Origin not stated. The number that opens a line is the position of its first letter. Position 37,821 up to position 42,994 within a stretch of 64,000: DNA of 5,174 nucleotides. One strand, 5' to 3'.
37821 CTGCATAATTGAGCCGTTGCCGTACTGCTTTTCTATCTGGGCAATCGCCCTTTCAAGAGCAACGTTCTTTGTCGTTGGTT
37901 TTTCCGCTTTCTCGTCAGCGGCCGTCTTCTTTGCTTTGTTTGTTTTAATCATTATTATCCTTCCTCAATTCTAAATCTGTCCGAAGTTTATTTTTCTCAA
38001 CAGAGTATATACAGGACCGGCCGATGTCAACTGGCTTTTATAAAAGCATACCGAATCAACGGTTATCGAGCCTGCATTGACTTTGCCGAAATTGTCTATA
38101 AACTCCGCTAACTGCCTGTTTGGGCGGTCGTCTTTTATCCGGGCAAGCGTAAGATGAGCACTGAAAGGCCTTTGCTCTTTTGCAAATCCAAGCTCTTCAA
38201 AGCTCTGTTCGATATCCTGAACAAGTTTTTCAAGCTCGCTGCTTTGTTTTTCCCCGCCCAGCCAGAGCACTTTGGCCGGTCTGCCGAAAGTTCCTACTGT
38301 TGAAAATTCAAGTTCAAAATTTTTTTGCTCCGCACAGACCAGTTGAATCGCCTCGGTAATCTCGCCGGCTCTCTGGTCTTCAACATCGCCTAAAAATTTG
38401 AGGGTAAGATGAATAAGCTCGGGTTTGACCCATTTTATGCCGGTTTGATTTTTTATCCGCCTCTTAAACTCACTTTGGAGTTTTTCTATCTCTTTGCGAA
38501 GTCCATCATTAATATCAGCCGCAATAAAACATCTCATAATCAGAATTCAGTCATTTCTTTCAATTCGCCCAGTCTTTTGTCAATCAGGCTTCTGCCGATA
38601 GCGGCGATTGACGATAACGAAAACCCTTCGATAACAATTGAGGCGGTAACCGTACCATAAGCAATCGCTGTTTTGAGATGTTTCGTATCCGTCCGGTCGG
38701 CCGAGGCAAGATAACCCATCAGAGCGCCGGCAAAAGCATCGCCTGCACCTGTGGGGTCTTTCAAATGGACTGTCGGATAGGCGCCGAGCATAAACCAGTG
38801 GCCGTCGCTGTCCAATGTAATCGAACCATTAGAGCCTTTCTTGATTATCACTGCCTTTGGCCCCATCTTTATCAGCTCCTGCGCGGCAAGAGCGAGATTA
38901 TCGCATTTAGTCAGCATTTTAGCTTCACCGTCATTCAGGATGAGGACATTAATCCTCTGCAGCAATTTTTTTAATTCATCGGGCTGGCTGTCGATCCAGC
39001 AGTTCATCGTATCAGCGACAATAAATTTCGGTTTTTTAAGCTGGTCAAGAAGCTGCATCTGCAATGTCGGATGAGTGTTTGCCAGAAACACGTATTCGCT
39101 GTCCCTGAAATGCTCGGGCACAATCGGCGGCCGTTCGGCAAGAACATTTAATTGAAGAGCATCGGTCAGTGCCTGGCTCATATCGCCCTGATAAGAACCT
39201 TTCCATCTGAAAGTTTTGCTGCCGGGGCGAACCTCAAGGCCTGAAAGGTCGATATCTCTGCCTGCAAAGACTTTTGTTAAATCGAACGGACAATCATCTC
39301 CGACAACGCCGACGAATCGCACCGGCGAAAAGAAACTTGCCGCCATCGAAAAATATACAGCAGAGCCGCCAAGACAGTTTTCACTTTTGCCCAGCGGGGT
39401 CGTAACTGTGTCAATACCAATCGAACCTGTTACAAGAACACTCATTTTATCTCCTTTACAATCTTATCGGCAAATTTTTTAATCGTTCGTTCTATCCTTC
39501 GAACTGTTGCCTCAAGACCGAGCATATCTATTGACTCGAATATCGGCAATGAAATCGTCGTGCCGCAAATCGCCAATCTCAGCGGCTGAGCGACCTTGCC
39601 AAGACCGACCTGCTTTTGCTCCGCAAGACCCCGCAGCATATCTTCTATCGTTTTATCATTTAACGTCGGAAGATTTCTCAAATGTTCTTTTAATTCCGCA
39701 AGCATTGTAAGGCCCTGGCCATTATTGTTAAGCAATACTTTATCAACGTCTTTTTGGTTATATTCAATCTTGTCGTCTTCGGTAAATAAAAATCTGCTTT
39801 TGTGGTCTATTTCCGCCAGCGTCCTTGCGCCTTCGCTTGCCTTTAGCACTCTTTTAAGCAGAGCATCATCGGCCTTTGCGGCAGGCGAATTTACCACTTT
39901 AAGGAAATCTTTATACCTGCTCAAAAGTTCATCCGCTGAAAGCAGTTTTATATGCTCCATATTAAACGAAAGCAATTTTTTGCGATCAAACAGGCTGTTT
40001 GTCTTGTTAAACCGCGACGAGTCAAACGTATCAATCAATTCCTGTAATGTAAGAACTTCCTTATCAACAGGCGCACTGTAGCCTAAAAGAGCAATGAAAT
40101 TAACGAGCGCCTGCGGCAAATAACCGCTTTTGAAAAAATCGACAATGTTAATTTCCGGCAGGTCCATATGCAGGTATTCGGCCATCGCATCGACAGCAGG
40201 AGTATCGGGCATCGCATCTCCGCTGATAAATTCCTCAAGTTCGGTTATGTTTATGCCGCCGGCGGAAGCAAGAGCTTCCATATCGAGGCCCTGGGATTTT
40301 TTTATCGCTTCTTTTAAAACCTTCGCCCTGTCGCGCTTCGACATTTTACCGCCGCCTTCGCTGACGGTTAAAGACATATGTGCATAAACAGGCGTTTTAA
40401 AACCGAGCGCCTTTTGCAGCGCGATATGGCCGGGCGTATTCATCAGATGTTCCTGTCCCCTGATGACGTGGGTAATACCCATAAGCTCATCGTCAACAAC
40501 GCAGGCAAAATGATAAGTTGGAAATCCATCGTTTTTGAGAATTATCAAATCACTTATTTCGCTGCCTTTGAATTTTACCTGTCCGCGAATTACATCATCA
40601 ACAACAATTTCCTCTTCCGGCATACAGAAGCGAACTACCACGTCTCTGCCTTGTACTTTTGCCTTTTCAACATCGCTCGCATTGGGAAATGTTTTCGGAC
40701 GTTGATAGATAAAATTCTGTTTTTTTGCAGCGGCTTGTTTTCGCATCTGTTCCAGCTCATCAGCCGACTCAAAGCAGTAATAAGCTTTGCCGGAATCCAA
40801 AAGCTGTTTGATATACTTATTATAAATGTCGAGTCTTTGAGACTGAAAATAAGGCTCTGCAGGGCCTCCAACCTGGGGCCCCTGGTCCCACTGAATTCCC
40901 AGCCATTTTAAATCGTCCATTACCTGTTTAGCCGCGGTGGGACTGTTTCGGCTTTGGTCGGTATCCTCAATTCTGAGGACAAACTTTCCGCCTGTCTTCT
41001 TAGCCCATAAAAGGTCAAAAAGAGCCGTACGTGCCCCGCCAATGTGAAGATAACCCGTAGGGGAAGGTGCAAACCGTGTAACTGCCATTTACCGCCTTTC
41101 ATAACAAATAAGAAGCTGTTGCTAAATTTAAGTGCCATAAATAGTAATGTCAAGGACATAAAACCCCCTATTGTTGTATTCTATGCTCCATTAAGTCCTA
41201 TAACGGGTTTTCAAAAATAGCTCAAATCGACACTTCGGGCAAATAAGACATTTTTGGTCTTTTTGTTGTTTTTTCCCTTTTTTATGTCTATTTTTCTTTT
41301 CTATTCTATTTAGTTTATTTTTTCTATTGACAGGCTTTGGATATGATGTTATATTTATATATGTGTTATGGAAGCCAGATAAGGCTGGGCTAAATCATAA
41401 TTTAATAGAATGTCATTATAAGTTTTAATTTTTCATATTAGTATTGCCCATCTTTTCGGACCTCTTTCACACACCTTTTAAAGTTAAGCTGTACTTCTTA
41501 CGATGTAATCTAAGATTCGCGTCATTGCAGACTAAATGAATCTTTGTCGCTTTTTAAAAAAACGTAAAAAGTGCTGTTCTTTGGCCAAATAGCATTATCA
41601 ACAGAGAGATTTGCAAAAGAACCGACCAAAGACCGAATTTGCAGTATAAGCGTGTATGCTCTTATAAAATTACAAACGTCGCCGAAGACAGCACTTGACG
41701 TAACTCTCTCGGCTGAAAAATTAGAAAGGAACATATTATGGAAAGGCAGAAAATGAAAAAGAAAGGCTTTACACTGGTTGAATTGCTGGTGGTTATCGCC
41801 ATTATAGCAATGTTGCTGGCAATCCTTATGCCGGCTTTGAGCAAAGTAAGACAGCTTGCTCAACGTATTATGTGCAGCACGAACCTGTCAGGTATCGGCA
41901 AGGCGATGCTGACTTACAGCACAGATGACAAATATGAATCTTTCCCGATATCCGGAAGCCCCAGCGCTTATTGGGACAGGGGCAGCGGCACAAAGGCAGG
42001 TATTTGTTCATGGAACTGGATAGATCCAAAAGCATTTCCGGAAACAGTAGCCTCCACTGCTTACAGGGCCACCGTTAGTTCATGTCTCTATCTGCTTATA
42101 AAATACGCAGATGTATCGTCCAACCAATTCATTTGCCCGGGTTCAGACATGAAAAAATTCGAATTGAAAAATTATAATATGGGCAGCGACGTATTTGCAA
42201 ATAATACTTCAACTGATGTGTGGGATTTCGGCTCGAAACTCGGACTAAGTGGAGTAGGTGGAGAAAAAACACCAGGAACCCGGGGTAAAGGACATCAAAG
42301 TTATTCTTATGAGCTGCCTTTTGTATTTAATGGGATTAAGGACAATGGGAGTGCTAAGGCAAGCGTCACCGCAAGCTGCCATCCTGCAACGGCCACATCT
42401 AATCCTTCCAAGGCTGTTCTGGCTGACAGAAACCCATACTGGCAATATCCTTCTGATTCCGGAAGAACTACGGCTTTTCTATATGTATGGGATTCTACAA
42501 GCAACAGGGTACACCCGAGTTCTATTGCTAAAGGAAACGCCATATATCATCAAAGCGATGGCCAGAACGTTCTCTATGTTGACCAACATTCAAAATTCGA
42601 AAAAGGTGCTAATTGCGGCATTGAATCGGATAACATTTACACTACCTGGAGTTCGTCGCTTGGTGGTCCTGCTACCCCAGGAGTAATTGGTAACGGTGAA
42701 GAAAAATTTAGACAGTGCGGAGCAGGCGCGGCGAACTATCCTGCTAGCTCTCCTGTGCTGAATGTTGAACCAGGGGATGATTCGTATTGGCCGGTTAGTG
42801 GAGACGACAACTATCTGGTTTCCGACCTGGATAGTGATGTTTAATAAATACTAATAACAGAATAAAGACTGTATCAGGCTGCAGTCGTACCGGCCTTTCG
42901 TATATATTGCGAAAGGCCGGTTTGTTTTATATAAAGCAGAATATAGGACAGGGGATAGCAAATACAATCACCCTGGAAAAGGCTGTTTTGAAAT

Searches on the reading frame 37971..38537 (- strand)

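Call 57: search_protein_families(library=pfam, proteins=[window:37971-38537:-], max_evalue=0.0001)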
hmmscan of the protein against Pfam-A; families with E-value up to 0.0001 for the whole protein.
window:37971-38537:- (188 aa): 3 families
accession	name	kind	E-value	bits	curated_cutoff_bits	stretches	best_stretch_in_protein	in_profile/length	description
PF02834.22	LigT_PEase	-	5.4e-30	103.9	23.3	2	10-92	4-87/87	LigT like Phosphoesterase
PF13563.12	2_5_RNA_ligase2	-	1.7e-16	61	27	1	26-168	10-148/152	2'-5' RNA ligase superfamily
PF10469.15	AKAP7_NLS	-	2.6e-12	47.5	24.4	1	10-184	10-207/208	AKAP7 2'5' RNA ligase-like domain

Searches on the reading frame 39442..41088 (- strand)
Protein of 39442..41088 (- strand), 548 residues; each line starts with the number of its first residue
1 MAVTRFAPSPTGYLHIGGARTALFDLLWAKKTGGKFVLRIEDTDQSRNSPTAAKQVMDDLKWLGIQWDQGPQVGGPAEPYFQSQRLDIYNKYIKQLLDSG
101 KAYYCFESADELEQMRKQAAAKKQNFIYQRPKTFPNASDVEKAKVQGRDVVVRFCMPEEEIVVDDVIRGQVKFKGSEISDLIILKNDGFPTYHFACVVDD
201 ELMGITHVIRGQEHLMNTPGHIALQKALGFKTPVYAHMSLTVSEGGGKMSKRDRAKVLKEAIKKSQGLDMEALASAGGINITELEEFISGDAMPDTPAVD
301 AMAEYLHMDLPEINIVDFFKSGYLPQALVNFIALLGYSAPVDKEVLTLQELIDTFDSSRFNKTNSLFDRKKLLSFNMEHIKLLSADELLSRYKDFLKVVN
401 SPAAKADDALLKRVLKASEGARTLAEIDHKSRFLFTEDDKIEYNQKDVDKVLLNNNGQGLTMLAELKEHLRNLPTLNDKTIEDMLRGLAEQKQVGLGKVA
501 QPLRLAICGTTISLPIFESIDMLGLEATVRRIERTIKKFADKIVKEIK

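Call 57: search_protein_families(library=pfam, proteins=[window:39442-41088:-], max_evalue=0.0001)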
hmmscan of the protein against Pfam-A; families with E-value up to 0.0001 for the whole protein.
window:39442-41088:- (548 aa): 2 families
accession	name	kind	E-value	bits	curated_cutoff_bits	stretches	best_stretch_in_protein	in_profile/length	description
PF00749.27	tRNA-synt_1c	-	6.1e-96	321.5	23.4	2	3-290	3-288/314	tRNA synthetases class I (E and Q), catalytic domain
PF19269.4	Anticodon_2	-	6.9e-26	91.8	23.6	1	395-536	9-141/141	Anticodon binding domain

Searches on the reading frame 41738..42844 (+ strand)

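Call 57: search_protein_families(library=pfam, proteins=[window:41738-42844:+], max_evalue=0.0001)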
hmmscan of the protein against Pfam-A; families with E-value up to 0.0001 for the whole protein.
window:41738-42844:+ (368 aa): 1 family
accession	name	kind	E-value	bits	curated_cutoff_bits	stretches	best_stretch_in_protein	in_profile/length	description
PF07963.17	N_methyl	-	8.3e-09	35.1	21.2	1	6-31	2-27/27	Prokaryotic N-terminal methylation motif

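Call 78: search_protein_families(library=pfam, proteins=[window:41738-42844:+], max_evalue=0.1)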
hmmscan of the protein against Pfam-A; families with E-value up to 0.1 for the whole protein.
window:41738-42844:+ (368 aa): 2 families
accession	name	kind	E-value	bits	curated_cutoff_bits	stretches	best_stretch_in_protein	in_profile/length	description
PF07963.17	N_methyl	-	8.3e-09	35.1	21.2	1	6-31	2-27/27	Prokaryotic N-terminal methylation motif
PF07596.16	SBP_bac_10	-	0.0031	18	23.3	1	36-92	2-52/268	Protein of unknown function (DUF1559)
